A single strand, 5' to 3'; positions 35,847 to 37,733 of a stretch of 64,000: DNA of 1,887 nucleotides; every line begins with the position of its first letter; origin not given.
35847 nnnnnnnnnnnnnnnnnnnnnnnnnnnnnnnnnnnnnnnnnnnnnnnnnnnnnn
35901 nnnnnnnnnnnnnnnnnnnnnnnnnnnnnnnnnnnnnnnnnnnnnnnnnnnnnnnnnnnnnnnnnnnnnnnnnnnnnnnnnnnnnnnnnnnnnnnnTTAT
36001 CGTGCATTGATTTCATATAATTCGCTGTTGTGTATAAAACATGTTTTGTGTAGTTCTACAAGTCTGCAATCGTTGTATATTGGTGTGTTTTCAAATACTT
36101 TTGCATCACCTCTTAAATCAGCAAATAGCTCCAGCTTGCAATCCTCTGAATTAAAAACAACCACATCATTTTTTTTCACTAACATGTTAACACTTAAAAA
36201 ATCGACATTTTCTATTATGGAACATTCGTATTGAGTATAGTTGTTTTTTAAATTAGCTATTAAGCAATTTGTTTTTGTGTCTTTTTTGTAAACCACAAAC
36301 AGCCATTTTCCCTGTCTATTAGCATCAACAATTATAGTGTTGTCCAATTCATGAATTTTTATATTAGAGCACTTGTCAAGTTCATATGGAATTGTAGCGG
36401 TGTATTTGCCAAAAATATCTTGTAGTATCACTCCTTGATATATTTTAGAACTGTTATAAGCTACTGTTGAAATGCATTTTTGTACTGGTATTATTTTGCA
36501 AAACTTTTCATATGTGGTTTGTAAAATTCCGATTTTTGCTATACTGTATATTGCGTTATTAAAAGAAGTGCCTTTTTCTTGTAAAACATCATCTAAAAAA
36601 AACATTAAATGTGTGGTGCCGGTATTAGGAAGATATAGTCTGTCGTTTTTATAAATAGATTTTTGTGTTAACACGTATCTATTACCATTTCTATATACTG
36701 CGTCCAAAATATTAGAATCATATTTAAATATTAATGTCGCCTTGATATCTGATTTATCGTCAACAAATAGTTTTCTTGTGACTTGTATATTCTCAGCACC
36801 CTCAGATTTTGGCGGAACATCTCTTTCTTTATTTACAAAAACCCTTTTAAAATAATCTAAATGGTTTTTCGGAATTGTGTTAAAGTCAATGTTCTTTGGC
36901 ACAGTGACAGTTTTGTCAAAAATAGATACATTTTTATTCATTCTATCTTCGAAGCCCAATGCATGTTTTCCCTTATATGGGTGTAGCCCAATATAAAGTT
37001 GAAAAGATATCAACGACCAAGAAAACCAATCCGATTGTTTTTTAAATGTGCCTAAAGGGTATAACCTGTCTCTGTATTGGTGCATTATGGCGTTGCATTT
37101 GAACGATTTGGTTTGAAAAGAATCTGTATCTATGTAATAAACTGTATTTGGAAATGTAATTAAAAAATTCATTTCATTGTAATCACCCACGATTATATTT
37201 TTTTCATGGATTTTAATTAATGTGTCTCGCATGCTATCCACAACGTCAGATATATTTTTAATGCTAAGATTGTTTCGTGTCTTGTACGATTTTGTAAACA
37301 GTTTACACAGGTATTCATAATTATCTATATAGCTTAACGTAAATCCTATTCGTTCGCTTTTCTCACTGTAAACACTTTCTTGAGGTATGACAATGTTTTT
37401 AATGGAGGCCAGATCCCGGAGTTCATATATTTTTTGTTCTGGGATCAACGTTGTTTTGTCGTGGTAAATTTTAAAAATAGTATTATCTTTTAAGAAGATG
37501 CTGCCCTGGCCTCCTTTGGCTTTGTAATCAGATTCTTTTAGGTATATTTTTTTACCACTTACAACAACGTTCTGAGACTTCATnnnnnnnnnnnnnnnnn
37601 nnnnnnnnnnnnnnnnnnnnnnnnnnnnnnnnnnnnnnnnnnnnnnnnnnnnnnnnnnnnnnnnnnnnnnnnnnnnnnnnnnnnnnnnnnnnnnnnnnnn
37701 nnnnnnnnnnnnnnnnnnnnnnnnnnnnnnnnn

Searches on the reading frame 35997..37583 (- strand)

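Call 14: search_protein_families(library=pfam, proteins=[window:35997-37583:-], max_evalue=0.01)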
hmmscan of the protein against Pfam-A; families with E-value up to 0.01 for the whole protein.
window:35997-37583:- (528 aa): 0 families

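Call 32: search_protein_families(library=phrogs, proteins=[window:35997-37583:-], max_evalue=0.001)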
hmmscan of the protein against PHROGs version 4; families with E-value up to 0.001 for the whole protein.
window:35997-37583:- (528 aa): 1 family
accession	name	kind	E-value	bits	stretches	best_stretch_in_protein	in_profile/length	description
phrog_37888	-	unknown function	0.00019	21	1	22-161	20-168/646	-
